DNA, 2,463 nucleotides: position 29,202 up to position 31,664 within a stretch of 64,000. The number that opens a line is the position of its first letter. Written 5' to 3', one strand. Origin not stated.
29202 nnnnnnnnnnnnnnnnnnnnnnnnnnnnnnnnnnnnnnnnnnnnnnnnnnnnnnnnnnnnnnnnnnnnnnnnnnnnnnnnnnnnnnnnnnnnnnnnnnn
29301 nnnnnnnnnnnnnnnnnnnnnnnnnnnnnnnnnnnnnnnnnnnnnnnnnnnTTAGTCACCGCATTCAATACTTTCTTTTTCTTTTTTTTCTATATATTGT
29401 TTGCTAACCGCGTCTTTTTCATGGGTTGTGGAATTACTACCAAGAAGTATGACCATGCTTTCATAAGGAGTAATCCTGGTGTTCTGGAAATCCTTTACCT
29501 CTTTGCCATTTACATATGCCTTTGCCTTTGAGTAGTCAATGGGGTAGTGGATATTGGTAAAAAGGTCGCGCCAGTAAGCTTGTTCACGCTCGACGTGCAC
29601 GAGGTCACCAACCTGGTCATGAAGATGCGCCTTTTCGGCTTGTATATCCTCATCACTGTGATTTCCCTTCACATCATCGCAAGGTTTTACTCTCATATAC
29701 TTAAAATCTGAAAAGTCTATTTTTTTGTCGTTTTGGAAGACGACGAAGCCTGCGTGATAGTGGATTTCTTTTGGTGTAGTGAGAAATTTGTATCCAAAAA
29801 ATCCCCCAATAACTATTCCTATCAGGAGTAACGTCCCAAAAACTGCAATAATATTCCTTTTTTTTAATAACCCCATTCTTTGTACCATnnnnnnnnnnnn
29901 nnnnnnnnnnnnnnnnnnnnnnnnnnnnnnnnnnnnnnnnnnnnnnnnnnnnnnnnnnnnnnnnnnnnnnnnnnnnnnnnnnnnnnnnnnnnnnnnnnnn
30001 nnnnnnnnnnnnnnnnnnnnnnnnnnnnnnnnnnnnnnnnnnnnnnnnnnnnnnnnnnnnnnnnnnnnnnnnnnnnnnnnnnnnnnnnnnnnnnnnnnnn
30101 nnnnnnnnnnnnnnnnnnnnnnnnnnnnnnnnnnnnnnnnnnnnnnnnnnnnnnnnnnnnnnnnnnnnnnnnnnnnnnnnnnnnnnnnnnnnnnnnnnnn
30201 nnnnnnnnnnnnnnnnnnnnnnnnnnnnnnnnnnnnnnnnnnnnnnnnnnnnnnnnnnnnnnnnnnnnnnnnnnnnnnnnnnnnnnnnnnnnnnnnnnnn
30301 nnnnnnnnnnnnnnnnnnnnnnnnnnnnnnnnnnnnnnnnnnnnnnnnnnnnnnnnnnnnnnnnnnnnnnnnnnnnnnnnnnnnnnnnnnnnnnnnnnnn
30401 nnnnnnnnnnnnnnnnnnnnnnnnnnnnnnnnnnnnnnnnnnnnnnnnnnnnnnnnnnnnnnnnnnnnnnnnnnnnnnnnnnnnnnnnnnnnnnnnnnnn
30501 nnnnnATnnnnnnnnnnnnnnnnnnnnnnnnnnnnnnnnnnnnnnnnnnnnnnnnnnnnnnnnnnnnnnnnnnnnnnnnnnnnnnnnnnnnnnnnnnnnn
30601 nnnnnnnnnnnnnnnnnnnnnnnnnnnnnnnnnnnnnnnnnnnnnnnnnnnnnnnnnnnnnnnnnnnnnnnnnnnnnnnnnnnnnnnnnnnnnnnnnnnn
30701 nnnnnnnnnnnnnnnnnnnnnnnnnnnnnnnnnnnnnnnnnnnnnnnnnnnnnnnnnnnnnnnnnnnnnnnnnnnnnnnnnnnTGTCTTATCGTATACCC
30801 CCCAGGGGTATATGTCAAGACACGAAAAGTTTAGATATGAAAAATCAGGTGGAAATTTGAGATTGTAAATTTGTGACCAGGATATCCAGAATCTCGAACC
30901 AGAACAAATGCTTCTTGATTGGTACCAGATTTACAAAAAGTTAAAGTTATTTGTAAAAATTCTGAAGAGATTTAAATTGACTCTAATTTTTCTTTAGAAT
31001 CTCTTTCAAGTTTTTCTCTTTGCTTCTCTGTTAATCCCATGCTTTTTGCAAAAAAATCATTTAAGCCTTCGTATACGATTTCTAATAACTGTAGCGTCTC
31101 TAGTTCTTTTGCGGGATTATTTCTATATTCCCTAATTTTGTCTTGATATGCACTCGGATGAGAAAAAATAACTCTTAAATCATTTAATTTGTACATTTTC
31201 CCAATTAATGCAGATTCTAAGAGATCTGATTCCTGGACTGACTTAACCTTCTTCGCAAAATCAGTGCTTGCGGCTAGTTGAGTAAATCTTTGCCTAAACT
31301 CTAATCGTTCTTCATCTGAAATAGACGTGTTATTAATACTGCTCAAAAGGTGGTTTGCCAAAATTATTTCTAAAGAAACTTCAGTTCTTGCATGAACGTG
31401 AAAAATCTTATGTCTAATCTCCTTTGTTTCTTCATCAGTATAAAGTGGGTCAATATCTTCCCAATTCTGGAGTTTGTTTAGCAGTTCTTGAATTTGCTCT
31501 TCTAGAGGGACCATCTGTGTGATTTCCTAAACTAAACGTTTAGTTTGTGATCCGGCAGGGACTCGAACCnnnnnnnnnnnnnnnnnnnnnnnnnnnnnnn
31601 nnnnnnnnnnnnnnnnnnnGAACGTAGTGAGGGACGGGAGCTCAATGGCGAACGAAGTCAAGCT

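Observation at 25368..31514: Extended copper-resistance operon with two cupredoxin modules next to tRNA-Lys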

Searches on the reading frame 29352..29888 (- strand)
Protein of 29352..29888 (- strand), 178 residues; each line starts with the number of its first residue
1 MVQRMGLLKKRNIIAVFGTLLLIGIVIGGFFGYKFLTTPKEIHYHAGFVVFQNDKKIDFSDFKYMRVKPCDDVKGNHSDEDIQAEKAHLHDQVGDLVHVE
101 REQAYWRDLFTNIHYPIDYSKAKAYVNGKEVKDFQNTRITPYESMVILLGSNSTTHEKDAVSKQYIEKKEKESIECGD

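Call 4: search_protein_families(library=pfam, proteins=[window:29352-29888:-], max_evalue=0.01)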
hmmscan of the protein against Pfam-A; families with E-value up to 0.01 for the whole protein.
window:29352-29888:- (178 aa): 0 families

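Call 5: search_protein_families(library=ncbifam, proteins=[window:29352-29888:-], max_evalue=0.01)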
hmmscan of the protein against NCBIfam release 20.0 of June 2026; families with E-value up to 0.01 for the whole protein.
window:29352-29888:- (178 aa): 0 families

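Call 8: find_homologous_proteins(query=window:29352-29888:-)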
Query window:29352-29888:- (178 aa): 165 proteins with E <= 0.001 among 265 candidates; the best 120 are listed.
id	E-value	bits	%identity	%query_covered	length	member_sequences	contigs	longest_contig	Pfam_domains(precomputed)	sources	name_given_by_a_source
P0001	1.9e-113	394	100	98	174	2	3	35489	-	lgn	-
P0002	1.7e-89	316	80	95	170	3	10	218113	-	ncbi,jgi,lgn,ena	-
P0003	3.6e-89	315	80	94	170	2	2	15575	-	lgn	-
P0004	2.0e-87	310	84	85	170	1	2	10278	-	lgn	-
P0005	9.1e-86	304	74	94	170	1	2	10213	-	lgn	-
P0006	2.2e-67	244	65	93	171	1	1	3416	-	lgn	-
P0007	2.5e-64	234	62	97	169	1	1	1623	-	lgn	-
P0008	1.1e-62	229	58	95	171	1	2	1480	-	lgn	-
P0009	7.0e-61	223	85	64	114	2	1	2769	-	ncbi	-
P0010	1.6e-60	222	64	89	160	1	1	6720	-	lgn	-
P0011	1.0e-59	219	62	83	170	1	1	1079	-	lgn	-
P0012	2.4e-59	218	63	85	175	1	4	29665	-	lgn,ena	-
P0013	5.5e-59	217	65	80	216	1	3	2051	-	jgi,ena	-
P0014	2.2e-58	215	61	84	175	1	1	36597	-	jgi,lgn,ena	-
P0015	4.4e-57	211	58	96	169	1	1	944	-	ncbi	-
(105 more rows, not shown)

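Call 16: find_related_loci(query=A1, collection=genome_contigs, flank=10000)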
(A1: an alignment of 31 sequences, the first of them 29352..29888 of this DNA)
Query A1 (178 aa) in genome_contigs; peptide patterns used: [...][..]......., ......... (x = any residue, [..] = any of these).
152 stretches matched a pattern; 65 encode a relative of the query (tblastn E <= 1e-3); 65 distinct loci.
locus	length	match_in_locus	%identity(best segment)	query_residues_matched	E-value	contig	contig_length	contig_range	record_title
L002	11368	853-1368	78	7-178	4e-87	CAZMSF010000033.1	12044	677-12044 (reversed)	MAG TPA_asm: uncultured Gammaproteobacteria bacterium isolate SRP135725_co1_372 genome assembly, contig: NODE_7334_lengt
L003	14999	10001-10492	61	17-176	1e-62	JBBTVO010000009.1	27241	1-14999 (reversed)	MAG: Patescibacteria group bacterium isolate H51-bin110_1 H51_bin110_1_000000000009, whole genome shotgun sequence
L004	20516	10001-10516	51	7-178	2e-55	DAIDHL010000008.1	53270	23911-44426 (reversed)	MAG TPA_asm: Candidatus Levyibacteriota bacterium isolate clean344 NODE_8_length_53270_cov_5.478127, whole genome shotgu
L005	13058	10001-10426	59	36-176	5e-54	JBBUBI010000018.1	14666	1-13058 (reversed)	MAG: Patescibacteria group bacterium isolate H52-bin033_1 H52_bin033_1_000000000018, whole genome shotgun sequence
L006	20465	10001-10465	56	25-178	1e-52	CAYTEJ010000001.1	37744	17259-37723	MAG TPA_asm: uncultured Gammaproteobacteria bacterium isolate binchicken_co110_1204 genome assembly, contig: NODE_2515_l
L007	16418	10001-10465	56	25-178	1e-51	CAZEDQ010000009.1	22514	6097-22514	MAG TPA_asm: uncultured Gammaproteobacteria bacterium isolate SRP050083_co7_608 genome assembly, contig: NODE_1733_lengt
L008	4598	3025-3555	49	5-178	2e-51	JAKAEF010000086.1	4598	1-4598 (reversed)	MAG: bacterium isolate WY1.bin131 NODE_34395_length_4598_cov_1.542384, whole genome shotgun sequence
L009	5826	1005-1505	50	8-177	1e-51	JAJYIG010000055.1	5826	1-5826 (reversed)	MAG: bacterium isolate DBS2-1.bin114 NODE_28097_length_5826_cov_4.808738, whole genome shotgun sequence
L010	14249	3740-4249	50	10-178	2e-51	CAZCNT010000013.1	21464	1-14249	MAG TPA_asm: uncultured Gammaproteobacteria bacterium isolate SRP050083_co1_418 genome assembly, contig: NODE_944_length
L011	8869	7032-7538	51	10-177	6e-51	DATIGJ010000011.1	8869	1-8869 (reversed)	MAG TPA_asm: Patescibacteria group bacterium isolate SMAG_U16418 k141_732580, whole genome shotgun sequence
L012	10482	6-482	52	20-178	3e-50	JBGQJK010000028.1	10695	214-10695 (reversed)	MAG: Patescibacteria group bacterium isolate OBJ2_061818_070_25 k141_798216_length_10695_cov_9.0000, whole genome shotgu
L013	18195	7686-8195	50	11-178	2e-50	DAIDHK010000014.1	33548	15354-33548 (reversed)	MAG TPA_asm: Candidatus Levyibacteriota bacterium isolate clean343 NODE_14_length_33548_cov_12.117057, whole genome shot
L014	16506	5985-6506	47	8-178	1e-49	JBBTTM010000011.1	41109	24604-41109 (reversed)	MAG: Patescibacteria group bacterium isolate H52-bin113_1 H52_bin113_1_000000000011, whole genome shotgun sequence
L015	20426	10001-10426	54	38-178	4e-49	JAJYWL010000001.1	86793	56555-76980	MAG: bacterium isolate FK3.bin113 NODE_425_length_86793_cov_3.578578, whole genome shotgun sequence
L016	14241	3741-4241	46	14-178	7e-48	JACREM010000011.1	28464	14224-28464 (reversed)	MAG: Candidatus Gottesmanbacteria bacterium isolate NC_groundwater_1699_Pr3_B-0.1um_43_117 SR-2_scaffold_141_418979, who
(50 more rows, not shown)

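Call 18: predict_structure(alignment_id=A1)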
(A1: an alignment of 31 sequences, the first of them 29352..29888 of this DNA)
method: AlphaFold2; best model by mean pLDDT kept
length: 178 residues; sequences in the alignment: 31
mean_pLDDT: 88.4   pTM: 0.77
mean pLDDT of the five models: 88.4, 87.7, 87.4, 87.0, 85.4
residues with pLDDT >= 90: 118; 70-90: 39; 50-70: 15; < 50: 6
segments of 3 or more residues with pLDDT < 50: 175-178
pLDDT, mean of each block of 10 residues (from residue 1): 67 92 96 87 95 97 75 67 91 91 96 96 95 97 97 91 94 60
secondary structure, 60 per line:
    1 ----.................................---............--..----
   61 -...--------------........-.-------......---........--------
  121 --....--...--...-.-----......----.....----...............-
elements in order: H5-37 E41-52 H79-86 E96-101 H106-112 E123-126 E129-131 E144-149 H154-158 H163-177

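Call 19: search_protein_representatives(alignment_id=A1)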
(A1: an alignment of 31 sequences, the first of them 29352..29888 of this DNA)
Query: 31 sequences, 171 profile positions. Proteins with E-value up to 0.001 (for the whole library): 484; up to 1e-10: 295; up to 1e-30: 104. The best 150 are listed.
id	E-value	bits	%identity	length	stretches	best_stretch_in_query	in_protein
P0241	3.5e-71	254.6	-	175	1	1-171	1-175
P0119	2.8e-63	228.8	-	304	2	1-170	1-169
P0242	5.8e-62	224.6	-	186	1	4-171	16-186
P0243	1.4e-59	216.8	-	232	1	7-171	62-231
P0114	1.3e-58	213.6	-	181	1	5-170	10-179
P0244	5.0e-58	211.8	-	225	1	4-170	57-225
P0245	4.0e-56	205.5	-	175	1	1-170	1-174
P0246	9.7e-56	204.3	-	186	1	3-170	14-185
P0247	8.2e-52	191.5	-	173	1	2-171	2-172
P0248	1.3e-51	190.9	-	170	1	10-170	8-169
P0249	1.6e-51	190.5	-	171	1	2-171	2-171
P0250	7.5e-51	188.4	-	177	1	1-170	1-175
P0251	1.4e-50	187.6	-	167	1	1-170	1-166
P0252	1.4e-50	187.5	-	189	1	8-171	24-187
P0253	1.5e-50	187.4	-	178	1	3-171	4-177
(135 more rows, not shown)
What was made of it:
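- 29352..29888 (-): Unknown membrane-anchored protein, 178 aa (174 aa from the alternative start at 29876). It belongs to a Patescibacteria-restricted family. The proposed role is an extracytoplasmic metal-binding accessory. It has 165 or more homologues and forms 484 clusters at 50% identity (calls 8, 19).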

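Call 25: fold_search(model_id=the predicted structure, library=pdb)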
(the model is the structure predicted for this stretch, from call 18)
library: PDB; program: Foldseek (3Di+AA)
matches with E <= 10: 87; with E <= 0.001: 0
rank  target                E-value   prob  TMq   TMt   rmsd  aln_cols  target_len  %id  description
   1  5lda_B                2.6e-01  0.63  0.22  0.57   6.9        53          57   17  Structure of deubiquitinating enzyme homolog (Pyrococcus furiosus JAMM1) in complex with ubiquitin-like SAMP2. (released 2017-06-21)
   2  1wgk_MODEL_1_A        6.0e-01  0.16  0.28  0.40  10.3       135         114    9  Solution Structure of Mouse Hypothetical Protein 2900073H19RIK (released 2004-11-28)
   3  1nvi_D                6.4e-01  0.33  0.18  0.35   4.1        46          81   15  Orthorhombic Crystal Form of Molybdopterin Synthase (released 2003-05-06)
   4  1fm0_D                8.7e-01  0.20  0.17  0.33   4.4        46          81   17  MOLYBDOPTERIN SYNTHASE (MOAD/MOAE) (released 2001-01-17)
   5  3v05_D                9.9e-01  0.06  0.22  0.21   8.2       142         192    7  2.4 Angstrom Crystal Structure of Superantigen-like Protein from Staphylococcus aureus. (released 2011-12-21)
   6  1jwb_D                1.1e+00  0.15  0.16  0.31   5.2        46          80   15  Structure of the Covalent Acyl-Adenylate Form of the MoeB-MoaD Protein Complex (released 2001-11-21)
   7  3v05_A                1.1e+00  0.10  0.25  0.24   7.3       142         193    9  2.4 Angstrom Crystal Structure of Superantigen-like Protein from Staphylococcus aureus. (released 2011-12-21)
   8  3it4_B                1.4e+00  0.06  0.19  0.18   8.3       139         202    9  The Crystal Structure of Ornithine Acetyltransferase from Mycobacterium tuberculosis (Rv1653) at 1.7 A (released 2010-03-02)
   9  5u75_A                1.5e+00  0.05  0.22  0.25   7.5       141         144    9  The structure of Staphylococcal Enterotoxin-like X (SElX), a Unique Superantigen (released 2017-08-02)
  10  4o1n_D                1.6e+00  0.08  0.24  0.23   6.4       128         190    8  Crystal structure of Staphylococcal superantigen-like protein SAOUHSC_00383 (released 2014-12-24)
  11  2bb5_A                1.6e+00  0.07  0.22  0.11  12.7       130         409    8  Structure of Human Transcobalamin in complex with Cobalamin (released 2006-04-04)
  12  4rfb_D                1.6e+00  0.06  0.23  0.22  10.1       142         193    8  1.93 Angstrom Crystal Structure of Superantigen-like Protein from Staphylococcus aureus in Complex with Sialyl-Lewis X (released 2014-10-08)
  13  3it4_D                1.6e+00  0.06  0.21  0.19  10.3       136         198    9  The Crystal Structure of Ornithine Acetyltransferase from Mycobacterium tuberculosis (Rv1653) at 1.7 A (released 2010-03-02)
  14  4rgt_A                1.9e+00  0.08  0.25  0.24   7.2       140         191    7  2.0 Angstrom Crystal Structure of Superantigen-like Protein from Staphylococcus aureus in Complex with 3-N-Acetylneura (released 2014-10-08)
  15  8fed_A                1.9e+00  0.04  0.17  0.09  15.3       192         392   11  Structure of Mce1-LucB complex from Mycobacterium smegmatis (Map1) (released 2023-02-22)
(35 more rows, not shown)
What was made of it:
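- Tried and rejected: The best hit had E=0.26 and was a partial beta-grasp (call 25).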

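Call 37: search_protein_families(library=padloc, proteins=[window:29352-29888:-], max_evalue=1)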
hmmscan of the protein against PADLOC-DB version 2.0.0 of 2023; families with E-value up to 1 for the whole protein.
window:29352-29888:- (178 aa): 0 families

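Call 56: search_solved_structures(query=A1, max_evalue=10)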
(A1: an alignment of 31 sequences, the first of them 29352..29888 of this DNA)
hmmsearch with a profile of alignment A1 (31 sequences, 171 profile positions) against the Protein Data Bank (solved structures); distinct sequences matched with E-value up to 10: 0.

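Call 57: search_protein_families(library=pfam, alignment_id=A1, max_evalue=1)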
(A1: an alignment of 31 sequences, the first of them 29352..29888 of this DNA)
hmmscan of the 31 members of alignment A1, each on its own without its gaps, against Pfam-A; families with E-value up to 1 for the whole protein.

A. member 1, window:29352-29888:- (178 aa): 2 families
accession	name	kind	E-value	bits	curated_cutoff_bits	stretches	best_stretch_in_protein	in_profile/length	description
PF22820.2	TcaA_3rd_4th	-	0.071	13.5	27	0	118-134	10-26/73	TcaA protein 3rd/4th domain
PF12911.12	OppC_N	-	0.22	11.9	23.9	1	10-39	11-41/53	N-terminal TM domain of oligopeptide transport permease C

B. families by the number of members that match (of 31 scanned): 32 families (the first 25 are shown)
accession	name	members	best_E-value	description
PF22820.2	TcaA_3rd_4th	7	0.0024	TcaA protein 3rd/4th domain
PF12379.13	bCoV_NSP3_N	3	0.00095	Betacoronavirus replicase NSP3, N-terminal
PF11084.13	DUF2621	3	0.022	Protein of unknown function (DUF2621)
PF10893.13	Phage_186_Fil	3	0.04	Bacteriophage 186, Fil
PF02597.26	ThiS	2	0.0097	ThiS family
PF14325.12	DUF4383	2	0.074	Domain of unknown function (DUF4383)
PF13075.11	DUF3939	1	0.0068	Protein of unknown function (DUF3939)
PF06522.17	B12D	1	0.011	NADH-ubiquinone reductase complex 1 MLRQ subunit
PF10794.15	DUF2606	1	0.012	Protein of unknown function (DUF2606)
PF05545.16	FixQ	1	0.021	Cbb3-type cytochrome oxidase component FixQ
PF09624.15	DUF2393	1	0.023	Protein of unknown function (DUF2393)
PF20130.4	DUF6520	1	0.034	Family of unknown function (DUF6520)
PF12457.13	TIP_N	1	0.039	Tuftelin interacting protein N terminal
PF19995.5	iSTAND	1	0.051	inactive STAND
PF09044.15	Kp4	1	0.054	Kp4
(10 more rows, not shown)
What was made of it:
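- Tried and rejected: A profile search of the PDB and Pfam scans of 31 members also gave nothing (calls 56, 57).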

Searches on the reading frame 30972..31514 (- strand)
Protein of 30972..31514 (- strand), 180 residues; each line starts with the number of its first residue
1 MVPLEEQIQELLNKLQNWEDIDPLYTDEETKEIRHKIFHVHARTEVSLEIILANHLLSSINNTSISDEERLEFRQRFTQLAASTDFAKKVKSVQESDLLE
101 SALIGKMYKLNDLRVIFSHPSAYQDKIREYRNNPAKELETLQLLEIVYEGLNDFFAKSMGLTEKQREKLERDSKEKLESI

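Call 4: search_protein_families(library=pfam, proteins=[window:30972-31514:-], max_evalue=0.01)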
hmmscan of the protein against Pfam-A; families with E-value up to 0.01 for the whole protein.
window:30972-31514:- (180 aa): 0 families

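Call 5: search_protein_families(library=ncbifam, proteins=[window:30972-31514:-], max_evalue=0.01)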
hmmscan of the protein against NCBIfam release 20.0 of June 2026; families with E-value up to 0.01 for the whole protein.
window:30972-31514:- (180 aa): 1 family
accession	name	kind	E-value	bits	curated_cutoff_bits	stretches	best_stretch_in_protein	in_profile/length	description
NF006225.0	PRK08354.1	equivalog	0.0066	15.9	288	1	82-173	164-253/318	putative aminotransferase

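Call 37: search_protein_families(library=padloc, proteins=[window:30972-31514:-], max_evalue=1)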
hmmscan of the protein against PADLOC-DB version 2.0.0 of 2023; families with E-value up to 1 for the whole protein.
window:30972-31514:- (180 aa): 1 family
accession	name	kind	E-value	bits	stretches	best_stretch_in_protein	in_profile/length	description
PDLC00744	Effector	-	0.012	12.5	1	4-95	116-210/495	Endonuclease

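Call 38: find_homologous_proteins(query=window:30972-31514:-)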
Query window:30972-31514:- (180 aa): 12 proteins with E <= 0.001 among 193 candidates.
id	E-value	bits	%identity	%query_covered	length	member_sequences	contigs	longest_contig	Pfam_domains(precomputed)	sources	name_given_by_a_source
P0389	6.6e-108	376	100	100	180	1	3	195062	-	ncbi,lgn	-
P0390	1.7e-85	303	78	99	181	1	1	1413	-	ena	-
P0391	4.7e-81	288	76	97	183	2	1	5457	-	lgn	-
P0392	3.8e-78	279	72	96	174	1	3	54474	-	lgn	-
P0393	4.6e-70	253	66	98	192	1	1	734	-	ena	-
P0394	6.8e-68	246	63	96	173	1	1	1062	-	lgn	-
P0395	1.8e-66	241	66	94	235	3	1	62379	-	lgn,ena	-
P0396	6.6e-60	220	60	92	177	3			-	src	-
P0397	1.9e-57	212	65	88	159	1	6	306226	-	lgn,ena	-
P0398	9.6e-39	151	66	62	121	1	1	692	-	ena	-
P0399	1.7e-26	111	40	86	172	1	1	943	-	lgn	-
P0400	3.1e-23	100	36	85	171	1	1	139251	-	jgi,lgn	jgi:hypothetical protein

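Call 40: find_encoding_contigs(protein=P0392, flank=6000, max_places=2)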
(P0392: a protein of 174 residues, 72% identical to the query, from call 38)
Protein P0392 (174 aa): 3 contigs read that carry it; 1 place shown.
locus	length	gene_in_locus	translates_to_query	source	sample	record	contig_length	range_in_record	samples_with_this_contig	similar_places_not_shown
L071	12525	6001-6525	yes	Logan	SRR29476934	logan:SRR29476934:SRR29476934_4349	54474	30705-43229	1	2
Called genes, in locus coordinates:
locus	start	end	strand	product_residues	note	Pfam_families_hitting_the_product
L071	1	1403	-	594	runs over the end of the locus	PF00009:GTP_EFTU, PF01926:MMR_HSR1 (weak), PF22042:EF-G_D2 (weak), PF03144:GTP_EFTU_D2, PF14492:EFG_III (weak), PF00679:EFG_C, PF21018:BipA_C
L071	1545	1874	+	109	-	-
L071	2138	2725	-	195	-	-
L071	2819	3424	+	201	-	PF14014:DUF4230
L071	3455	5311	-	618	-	PF00270:DEAD, PF04851:ResIII, PF00271:Helicase_C, PF16124:RecQ_Zn_bind, PF09382:RQC, PF00570:HRDC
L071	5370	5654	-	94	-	-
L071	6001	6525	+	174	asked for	-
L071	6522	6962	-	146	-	-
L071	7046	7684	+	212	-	-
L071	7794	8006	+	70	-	-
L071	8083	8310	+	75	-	-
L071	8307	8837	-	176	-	-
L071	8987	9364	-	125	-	PF08378:NERD (weak), PF02021:UPF0102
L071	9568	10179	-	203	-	PF01351:RNase_HII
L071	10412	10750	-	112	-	PF01245:Ribosomal_L19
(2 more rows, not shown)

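Call 41: find_encoding_contigs(protein=P0397, flank=6000, max_places=2)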
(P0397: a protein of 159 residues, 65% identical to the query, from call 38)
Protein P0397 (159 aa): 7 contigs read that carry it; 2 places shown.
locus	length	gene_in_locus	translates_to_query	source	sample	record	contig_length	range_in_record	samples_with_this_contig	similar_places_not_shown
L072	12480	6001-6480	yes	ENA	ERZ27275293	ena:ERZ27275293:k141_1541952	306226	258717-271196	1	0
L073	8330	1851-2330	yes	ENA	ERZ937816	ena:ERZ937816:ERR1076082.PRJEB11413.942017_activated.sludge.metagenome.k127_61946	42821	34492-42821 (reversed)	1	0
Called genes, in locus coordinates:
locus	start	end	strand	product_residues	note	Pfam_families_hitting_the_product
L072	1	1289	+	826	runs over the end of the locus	PF01751:Toprim, PF01131:Topoisom_bac, PF13368:Toprim_C_rpt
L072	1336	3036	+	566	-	-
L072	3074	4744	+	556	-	PF06418:CTP_synth_N, PF00117:GATase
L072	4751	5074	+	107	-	PF01245:Ribosomal_L19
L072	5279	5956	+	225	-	-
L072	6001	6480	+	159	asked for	-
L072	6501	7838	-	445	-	-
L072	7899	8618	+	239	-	PF01978:TrmB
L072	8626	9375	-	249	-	PF03848:TehB, PF08241:Methyltransf_11, PF08242:Methyltransf_12 (weak), PF13649:Methyltransf_25, PF13847:Methyltransf_31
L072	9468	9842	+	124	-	PF08378:NERD, PF02021:UPF0102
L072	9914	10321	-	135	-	-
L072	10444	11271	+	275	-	PF00300:His_Phos_1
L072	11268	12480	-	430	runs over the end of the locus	-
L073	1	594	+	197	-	?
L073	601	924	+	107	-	PF01245:Ribosomal_L19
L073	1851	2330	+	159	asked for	-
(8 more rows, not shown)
